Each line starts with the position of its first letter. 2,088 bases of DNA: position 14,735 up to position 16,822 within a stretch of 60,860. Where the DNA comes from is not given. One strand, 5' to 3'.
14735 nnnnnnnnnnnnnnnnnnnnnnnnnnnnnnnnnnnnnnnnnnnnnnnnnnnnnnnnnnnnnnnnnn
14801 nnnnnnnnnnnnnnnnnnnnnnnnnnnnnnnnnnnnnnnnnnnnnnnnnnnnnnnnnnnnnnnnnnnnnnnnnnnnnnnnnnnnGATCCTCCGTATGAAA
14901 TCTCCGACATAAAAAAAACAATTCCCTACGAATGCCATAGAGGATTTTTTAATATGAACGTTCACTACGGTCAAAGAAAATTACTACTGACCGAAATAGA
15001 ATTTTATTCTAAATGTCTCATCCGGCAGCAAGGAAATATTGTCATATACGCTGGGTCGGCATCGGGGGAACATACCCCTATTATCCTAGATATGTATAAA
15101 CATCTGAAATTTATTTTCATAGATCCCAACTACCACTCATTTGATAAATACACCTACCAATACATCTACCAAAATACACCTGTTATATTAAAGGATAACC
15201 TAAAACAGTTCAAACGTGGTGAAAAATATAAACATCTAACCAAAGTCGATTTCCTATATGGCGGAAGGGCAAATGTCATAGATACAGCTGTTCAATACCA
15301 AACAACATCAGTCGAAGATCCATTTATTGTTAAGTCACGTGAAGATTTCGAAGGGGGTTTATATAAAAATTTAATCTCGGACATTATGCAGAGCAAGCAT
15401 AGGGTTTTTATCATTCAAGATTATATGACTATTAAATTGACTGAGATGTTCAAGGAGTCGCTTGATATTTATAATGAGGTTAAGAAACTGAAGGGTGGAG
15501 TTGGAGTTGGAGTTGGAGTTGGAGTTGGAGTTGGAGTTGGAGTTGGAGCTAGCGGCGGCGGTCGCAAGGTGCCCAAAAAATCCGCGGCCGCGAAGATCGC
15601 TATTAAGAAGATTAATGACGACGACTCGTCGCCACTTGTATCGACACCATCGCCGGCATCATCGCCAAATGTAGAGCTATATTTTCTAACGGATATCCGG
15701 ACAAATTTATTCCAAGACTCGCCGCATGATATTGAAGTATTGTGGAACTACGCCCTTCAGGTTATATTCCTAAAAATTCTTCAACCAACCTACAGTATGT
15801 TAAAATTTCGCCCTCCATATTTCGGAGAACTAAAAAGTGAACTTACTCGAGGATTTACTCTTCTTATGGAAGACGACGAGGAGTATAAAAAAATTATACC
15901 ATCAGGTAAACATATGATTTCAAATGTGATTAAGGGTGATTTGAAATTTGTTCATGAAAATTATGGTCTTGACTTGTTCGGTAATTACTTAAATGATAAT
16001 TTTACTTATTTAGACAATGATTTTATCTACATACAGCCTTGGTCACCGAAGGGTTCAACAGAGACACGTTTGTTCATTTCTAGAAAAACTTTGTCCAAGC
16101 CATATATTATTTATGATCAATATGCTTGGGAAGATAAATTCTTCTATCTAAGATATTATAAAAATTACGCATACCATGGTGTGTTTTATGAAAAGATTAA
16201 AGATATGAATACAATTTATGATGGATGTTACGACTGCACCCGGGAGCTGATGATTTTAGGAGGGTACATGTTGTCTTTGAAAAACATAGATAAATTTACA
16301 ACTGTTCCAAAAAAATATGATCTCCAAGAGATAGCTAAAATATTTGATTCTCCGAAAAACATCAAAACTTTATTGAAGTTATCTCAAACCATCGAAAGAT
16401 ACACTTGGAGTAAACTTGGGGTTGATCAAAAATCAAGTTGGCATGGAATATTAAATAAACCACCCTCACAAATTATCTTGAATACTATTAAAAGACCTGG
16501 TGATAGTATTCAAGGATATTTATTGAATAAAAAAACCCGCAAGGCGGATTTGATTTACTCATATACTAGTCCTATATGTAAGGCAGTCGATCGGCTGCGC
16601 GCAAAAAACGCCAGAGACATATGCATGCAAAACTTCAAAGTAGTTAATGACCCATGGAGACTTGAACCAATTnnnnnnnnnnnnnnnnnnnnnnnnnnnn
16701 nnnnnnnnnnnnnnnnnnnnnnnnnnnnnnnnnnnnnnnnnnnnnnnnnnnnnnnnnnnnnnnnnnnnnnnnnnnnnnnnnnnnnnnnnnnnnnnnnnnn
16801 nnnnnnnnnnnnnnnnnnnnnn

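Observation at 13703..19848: Double methyltransferase (class I SAM MTase plus VP39-like 2'-O-MTase) next to the tri-functional capping enzyme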

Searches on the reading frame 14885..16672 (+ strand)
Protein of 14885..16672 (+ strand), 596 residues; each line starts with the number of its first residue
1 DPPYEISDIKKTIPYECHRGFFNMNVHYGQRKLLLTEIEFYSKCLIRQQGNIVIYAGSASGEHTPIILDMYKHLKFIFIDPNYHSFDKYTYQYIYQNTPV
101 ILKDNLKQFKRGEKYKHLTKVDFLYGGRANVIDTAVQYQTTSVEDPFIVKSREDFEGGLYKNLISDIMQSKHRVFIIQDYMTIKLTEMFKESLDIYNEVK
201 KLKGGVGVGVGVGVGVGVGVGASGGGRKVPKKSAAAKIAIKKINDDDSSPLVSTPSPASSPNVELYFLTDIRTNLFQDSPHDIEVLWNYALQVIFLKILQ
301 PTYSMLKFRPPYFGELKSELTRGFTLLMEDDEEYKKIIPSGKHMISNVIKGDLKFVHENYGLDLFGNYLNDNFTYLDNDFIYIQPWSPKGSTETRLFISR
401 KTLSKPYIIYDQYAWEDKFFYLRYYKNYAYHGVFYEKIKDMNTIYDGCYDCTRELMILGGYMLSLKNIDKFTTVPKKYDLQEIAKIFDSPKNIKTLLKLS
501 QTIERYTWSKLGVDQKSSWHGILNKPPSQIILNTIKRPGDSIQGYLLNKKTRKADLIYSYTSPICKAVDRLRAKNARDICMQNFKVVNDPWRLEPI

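Call 39: find_homologous_proteins(query=A4, max_evalue=0.001)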
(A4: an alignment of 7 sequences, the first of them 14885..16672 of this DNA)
Query A4 (7 sequences) (596 aa, profile of the alignment): 123 proteins with E <= 0.001 among 8000 candidates; the best 120 are listed.
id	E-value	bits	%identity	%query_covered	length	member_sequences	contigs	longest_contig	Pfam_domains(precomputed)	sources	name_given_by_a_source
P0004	1.8e-263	894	38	44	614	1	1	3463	PF01358.25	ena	-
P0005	7.9e-259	878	47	34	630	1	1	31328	PF01358.25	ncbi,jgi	jgi:hypothetical protein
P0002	1.5e-249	848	44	45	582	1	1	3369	PF01358.25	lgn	-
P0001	1.7e-248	844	42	48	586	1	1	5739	PF01358.25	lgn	-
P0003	1.1e-237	809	39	54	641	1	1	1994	PF01358.25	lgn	-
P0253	3.8e-233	794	45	48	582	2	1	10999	PF01358.25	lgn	-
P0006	2.7e-210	718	37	46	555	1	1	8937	PF01358.25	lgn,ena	-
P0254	7.5e-196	671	39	89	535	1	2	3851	PF01358.25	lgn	-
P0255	2.7e-185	636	39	89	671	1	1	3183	PF01358.25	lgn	-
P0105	2.2e-179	616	46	45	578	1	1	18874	PF01358.25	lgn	-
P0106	2.5e-174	599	36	74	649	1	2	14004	PF01358.25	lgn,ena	-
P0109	1.0e-169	584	40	85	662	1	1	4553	PF01358.25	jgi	jgi:hypothetical protein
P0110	8.8e-168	578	39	89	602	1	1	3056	PF01358.25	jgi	jgi:hypothetical protein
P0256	1.6e-167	577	36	50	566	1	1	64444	-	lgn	-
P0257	3.1e-165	569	37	50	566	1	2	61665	-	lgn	-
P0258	1.1e-164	568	36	89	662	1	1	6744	PF01358.25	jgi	jgi:hypothetical protein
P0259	4.2e-164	566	38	50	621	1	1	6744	PF01358.25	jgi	jgi:hypothetical protein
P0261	2.8e-159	550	40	48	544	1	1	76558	PF01358.25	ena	-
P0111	1.2e-157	544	37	46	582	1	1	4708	PF01358.25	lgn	-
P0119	2.4e-156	540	35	90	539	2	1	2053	PF01358.25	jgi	jgi:hypothetical protein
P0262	4.0e-155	536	41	45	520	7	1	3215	PF01358.25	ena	-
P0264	3.1e-154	533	41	46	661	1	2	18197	PF01358.25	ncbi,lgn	-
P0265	6.6e-154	532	43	44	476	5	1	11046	PF01358.25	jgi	jgi:hypothetical protein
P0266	2.0e-153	530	36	43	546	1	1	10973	PF01358.25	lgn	-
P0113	9.3e-152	525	37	89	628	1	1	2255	PF01358.25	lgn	-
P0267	6.1e-151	522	37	48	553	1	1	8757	PF01358.25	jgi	jgi:hypothetical protein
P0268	1.3e-150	521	40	42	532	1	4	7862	PF01358.25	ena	-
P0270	9.8e-150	518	35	46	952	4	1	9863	PF01358.25,PF19244.5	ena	-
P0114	1.5e-148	514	31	97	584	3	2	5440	PF01358.25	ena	-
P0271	4.4e-148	513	37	48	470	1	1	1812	PF01358.25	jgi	jgi:hypothetical protein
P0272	4.7e-148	513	33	49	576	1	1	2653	PF01358.25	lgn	-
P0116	8.6e-147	508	31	54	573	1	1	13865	PF01358.25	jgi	jgi:hypothetical protein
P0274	1.1e-144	502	33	82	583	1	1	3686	PF01358.25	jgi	jgi:hypothetical protein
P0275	7.5e-142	492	36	46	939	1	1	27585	PF01358.25,PF19244.5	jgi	jgi:hypothetical protein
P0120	6.8e-139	482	33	46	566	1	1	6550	PF01358.25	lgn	-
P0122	4.1e-138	480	34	47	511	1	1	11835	PF01358.25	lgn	-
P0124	4.8e-137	476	34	45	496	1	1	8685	PF01358.25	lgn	-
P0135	1.2e-133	465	36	76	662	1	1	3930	PF01358.25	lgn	-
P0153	3.2e-130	454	36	41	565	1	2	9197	PF01358.25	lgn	-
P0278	3.9e-130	454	37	45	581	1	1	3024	PF01358.25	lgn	-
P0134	3.9e-128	447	32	48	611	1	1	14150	PF01358.25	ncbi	-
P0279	2.2e-125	438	32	50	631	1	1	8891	PF01358.25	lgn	-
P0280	1.2e-124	435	29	89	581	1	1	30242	PF01358.25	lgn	-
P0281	4.7e-124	433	31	88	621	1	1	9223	PF01358.25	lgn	-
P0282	7.4e-124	433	30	88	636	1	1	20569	PF01358.25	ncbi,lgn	-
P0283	2.9e-123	431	36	44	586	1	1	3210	PF01358.25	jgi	jgi:hypothetical protein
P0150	2.7e-118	414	35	35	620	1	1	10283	PF01358.25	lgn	-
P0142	5.1e-115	404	33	71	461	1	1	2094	PF01358.25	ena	-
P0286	2.0e-112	395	31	46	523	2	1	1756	PF01358.25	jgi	jgi:hypothetical protein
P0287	7.4e-107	377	37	41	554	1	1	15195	PF01358.25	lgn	-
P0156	6.1e-106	374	28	85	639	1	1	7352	PF01358.25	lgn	-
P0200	8.3e-91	324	45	48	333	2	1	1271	PF01358.25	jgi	jgi:hypothetical protein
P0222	5.2e-78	281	37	54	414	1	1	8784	PF01358.25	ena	-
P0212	7.7e-73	264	39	28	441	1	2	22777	PF01358.25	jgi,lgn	jgi:hypothetical protein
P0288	1.5e-53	201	33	28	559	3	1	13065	PF01358.25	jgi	jgi:hypothetical protein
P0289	6.9e-35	139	40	13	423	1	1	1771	PF01358.25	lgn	-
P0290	1.5e-33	135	26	33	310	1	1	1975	PF01358.25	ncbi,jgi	jgi:hypothetical protein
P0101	9.3e-27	112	36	13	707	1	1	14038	PF13847.13,PF01358.25,PF13489.13,PF13649.13,PF01209.25,PF08241.19,PF08242.19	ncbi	-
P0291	1.4e-26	112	39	13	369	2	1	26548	PF05059.21,PF01358.25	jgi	jgi:cap2 methyltransferase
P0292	1.2e-25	109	37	12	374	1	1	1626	PF01358.25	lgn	-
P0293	2.6e-25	107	41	12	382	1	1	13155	PF01358.25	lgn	-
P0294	5.7e-25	106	37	20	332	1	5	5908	PF01358.25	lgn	-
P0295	1.1e-24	105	35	15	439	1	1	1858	PF01358.25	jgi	-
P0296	1.3e-24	105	40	12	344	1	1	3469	PF01358.25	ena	-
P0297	1.5e-24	105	42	10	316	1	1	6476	PF01358.25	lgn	-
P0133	6.4e-24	103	39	14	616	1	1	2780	PF01358.25,PF13489.13,PF13649.13,PF08241.19,PF08242.19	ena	-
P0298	2.2e-23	101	30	19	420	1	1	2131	PF01358.25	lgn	-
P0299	9.9e-23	99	41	9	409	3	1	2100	PF01358.25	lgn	-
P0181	1.5e-22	98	38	15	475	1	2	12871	PF01358.25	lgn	-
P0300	1.8e-22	98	43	9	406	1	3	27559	PF01358.25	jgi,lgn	jgi:hypothetical protein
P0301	2.7e-22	97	43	12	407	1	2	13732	PF01358.25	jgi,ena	-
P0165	4.6e-22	97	43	9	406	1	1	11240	PF01358.25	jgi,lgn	jgi:cap2 methyltransferase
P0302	5.1e-22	97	40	12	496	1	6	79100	PF01358.25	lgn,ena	-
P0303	5.2e-22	96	27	34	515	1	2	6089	PF01358.25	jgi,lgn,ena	jgi:hypothetical protein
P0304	6.3e-22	96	44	9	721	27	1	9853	PF13847.13,PF01358.25,PF13489.13,PF13649.13,PF01209.25,PF08241.19,PF08242.19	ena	-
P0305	7.3e-22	96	38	12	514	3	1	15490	PF01358.25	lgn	-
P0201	7.7e-22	96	26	37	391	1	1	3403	PF01358.25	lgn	-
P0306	8.4e-22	96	43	9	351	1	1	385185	PF01358.25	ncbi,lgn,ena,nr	ncbi:Cap-specific mRNA (nucleoside-2-O-)-methyltransferase [uncultured virus]|nr:Cap-specific mRNA (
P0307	1.1e-21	95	47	9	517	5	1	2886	PF13847.13,PF01358.25,PF13489.13,PF13649.13,PF08241.19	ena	-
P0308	1.8e-21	95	36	13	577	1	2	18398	PF01358.25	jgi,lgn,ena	jgi:hypothetical protein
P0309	4.6e-21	93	33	20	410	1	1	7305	PF01358.25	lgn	-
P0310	6.9e-21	93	41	9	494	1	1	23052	PF01358.25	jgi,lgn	jgi:hypothetical protein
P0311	8.1e-21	93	39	11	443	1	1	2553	PF01358.25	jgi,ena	-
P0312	1.8e-20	91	36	13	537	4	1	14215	PF01358.25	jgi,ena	-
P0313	2.0e-20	91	36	12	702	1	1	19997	PF13847.13,PF01358.25,PF13489.13,PF13649.13,PF08241.19,PF08242.19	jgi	jgi:SAM-dependent methyltransferase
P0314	2.2e-20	91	36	16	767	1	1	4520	PF13847.13,PF01358.25,PF13489.13,PF13649.13,PF08241.19,PF08242.19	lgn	-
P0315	2.8e-20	91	34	13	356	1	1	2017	PF01358.25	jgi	jgi:hypothetical protein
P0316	3.6e-20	90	26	34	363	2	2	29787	PF01358.25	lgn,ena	-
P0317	3.8e-20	90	38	11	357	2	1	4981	PF01358.25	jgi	jgi:cap2 methyltransferase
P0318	9.4e-20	89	44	9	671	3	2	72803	PF13847.13,PF01358.25,PF13489.13,PF13649.13,PF01209.25,PF08241.19,PF08242.19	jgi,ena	-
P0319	1.7e-19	88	23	39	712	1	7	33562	PF13847.13,PF01358.25,PF13489.13,PF13649.13,PF01209.25,PF08241.19,PF08242.19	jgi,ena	jgi:SAM-dependent methyltransferase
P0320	1.8e-19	88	26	34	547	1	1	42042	PF01358.25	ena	-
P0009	2.1e-19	88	44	9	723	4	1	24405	PF13847.13,PF01358.25,PF13489.13,PF13649.13,PF00891.25,PF01209.25,PF08241.19,PF08242.19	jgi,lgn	jgi:2-polyprenyl-3-methyl-5-hydroxy-6-metoxy-1,4-benzoquinol methylase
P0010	2.8e-19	87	42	9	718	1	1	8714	PF13847.13,PF01358.25,PF13489.13,PF13649.13,PF00891.25,PF01209.25,PF08241.19,PF08242.19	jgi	jgi:ubiquinone/menaquinone biosynthesis C-methylase UbiE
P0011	3.2e-19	87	42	9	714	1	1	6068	PF13847.13,PF01358.25,PF13489.13,PF13649.13,PF00891.25,PF01209.25,PF08241.19,PF08242.19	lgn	-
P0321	8.0e-19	86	39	17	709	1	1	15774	PF13847.13,PF01358.25,PF13489.13,PF13649.13,PF01209.25,PF08241.19,PF08242.19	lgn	-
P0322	1.0e-18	86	43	9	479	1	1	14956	PF01358.25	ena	-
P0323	2.3e-18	84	38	14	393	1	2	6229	PF01358.25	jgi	jgi:cap2 methyltransferase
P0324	5.7e-18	83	42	15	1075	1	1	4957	PF13847.13,PF13489.13,PF02353.27,PF13649.13,PF08241.19,PF08242.19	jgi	-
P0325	7.3e-18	83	39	8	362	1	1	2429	PF01358.25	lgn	-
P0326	2.2e-17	81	34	22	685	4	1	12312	PF13847.13,PF01358.25,PF13489.13,PF13649.13,PF01209.25,PF08241.19,PF08242.19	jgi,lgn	jgi:SAM-dependent methyltransferase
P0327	2.2e-17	81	49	9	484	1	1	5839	PF01358.25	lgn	-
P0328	2.3e-17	81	35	13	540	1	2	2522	PF01358.25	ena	-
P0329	4.6e-17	80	36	16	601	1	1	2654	PF13847.13,PF01358.25,PF13489.13,PF13649.13,PF05148.22,PF01209.25,PF08241.19,PF08242.19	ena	-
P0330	4.8e-17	80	39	9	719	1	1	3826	PF13847.13,PF01358.25,PF13489.13,PF13649.13,PF03141.23,PF01209.25,PF08241.19,PF08242.19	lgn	-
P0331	1.0e-16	79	39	9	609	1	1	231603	PF13847.13,PF01358.25,PF13489.13,PF13649.13,PF05148.22,PF01209.25,PF08241.19,PF08242.19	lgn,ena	-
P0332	3.8e-16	77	30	13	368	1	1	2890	PF01358.25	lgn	-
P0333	9.6e-16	76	41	9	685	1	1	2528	PF13847.13,PF01358.25,PF13489.13,PF13649.13,PF05148.22,PF08241.19,PF08242.19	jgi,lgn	jgi:SAM-dependent methyltransferase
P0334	2.5e-15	74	43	8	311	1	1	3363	PF01358.25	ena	-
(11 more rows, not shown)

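Call 42: search_protein_families(library=pfam, proteins=[P0270, P0324], max_evalue=0.00001)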
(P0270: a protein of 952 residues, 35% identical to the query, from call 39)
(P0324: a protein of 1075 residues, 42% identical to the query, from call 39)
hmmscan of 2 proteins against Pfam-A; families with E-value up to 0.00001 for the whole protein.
P0270 (952 aa): 2 families
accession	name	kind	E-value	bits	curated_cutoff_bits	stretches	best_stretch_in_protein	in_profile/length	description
PF01358.24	PARP_regulatory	-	5.7e-10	39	25.4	0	459-539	5-96/292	Poly A polymerase regulatory subunit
PF19244.4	Poly_A_pol_cat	-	3.7e-07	30.9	30.2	1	31-152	2-130/131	Poly(A) polymerase catalytic subunit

P0324 (1075 aa): 6 families
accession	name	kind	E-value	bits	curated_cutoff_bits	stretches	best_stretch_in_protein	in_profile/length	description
PF13489.12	Methyltransf_23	-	8.6e-16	58.5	27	1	872-996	7-127/164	Methyltransferase domain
PF08241.18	Methyltransf_11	-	1.2e-15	58.4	21.2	1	892-985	1-95/95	Methyltransferase domain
PF13649.12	Methyltransf_25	-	2.4e-15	57.4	27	1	891-981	1-97/97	Methyltransferase domain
PF08242.18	Methyltransf_12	-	5.5e-12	46.7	30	1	892-983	1-98/98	Methyltransferase domain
PF13847.12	Methyltransf_31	-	8.1e-12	45.5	27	1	885-1000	1-124/145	Methyltransferase domain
PF02353.26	CMAS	-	6.2e-07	29.4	27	1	872-991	49-168/273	Mycolic acid cyclopropane synthetase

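Call 46: search_solved_structures(query=A5, max_evalue=0.01, show_alignments=2)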
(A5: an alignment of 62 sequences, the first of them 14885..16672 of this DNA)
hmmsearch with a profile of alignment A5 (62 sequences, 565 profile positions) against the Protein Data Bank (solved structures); distinct sequences matched with E-value up to 0.01: 12.
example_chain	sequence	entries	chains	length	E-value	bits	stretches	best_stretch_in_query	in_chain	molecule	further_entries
1jte_A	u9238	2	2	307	3.9e-32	114.9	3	42-125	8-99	VP39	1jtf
1av6_A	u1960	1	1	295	3.9e-32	114.8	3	42-125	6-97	Cap-specific mRNA (nucleoside-2'-O-)-methyltransferase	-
1b42_A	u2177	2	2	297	4e-32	114.8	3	42-125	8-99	VP39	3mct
1bky_A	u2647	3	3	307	4.3e-32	114.7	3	42-125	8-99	VP39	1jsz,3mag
1p39_A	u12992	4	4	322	4.4e-32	114.7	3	41-125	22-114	VP39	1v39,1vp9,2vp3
4dcg_A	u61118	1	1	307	5.2e-32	114.5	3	42-125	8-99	VP39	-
8b07_A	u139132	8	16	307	5.4e-32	114.4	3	42-125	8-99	Cap-specific mRNA (nucleoside-2'-O-)-methyltransferase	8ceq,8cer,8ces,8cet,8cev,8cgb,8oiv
1vp3_A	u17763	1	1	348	5.8e-32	114.3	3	41-125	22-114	VP39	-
1eqa_A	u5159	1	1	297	1.6e-31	112.8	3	42-125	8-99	VP39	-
1eam_A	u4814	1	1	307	2.3e-31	112.3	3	42-125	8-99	PROTEIN (VP39)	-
2ga9_A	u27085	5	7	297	9.3e-31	110.3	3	42-125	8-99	Cap-specific mRNA (nucleoside-2'-O-)-methyltransferase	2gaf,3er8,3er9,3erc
1vpt_A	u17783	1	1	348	1.5e-30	109.6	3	41-125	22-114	VP39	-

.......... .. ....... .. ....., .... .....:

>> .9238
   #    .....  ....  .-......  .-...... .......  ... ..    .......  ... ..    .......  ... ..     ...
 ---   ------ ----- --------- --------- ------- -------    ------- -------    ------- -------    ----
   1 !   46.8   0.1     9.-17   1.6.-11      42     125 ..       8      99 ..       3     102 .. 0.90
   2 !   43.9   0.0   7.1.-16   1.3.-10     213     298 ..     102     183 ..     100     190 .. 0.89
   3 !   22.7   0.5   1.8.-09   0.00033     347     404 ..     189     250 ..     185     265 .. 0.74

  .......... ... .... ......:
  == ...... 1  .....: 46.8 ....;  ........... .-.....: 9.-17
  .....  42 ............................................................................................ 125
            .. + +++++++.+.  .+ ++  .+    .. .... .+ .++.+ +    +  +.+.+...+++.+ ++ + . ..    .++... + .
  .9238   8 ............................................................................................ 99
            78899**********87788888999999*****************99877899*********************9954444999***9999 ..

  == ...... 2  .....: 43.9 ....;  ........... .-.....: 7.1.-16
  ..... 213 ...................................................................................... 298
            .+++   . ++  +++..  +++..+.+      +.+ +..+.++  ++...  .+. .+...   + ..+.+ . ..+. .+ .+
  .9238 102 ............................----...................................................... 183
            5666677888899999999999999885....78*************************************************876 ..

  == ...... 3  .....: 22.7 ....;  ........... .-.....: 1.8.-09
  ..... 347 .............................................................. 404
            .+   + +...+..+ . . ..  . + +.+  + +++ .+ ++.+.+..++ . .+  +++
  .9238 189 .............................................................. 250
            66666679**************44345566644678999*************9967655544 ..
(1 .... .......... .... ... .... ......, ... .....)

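Call 49: find_encoding_contigs(protein=P0261, flank=10000, max_places=1)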
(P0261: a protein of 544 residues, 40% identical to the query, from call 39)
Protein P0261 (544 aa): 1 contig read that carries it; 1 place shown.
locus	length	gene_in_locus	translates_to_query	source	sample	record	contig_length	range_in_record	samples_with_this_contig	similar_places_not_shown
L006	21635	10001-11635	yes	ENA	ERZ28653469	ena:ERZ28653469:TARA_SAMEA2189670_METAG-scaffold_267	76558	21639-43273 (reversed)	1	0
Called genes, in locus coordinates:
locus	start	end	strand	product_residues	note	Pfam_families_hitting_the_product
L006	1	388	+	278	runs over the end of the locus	PF04488:Gly_transf_sug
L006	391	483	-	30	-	-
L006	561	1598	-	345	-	-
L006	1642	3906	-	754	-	-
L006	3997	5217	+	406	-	-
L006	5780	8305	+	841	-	-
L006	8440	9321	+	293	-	-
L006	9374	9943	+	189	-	-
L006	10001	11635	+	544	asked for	PF01358:PARP_regulatory (weak)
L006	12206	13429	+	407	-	-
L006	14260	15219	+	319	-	PF03031:NIF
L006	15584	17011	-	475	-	PF00067:p450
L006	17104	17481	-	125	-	-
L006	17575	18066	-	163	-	PF00179:UQ_con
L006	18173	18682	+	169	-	-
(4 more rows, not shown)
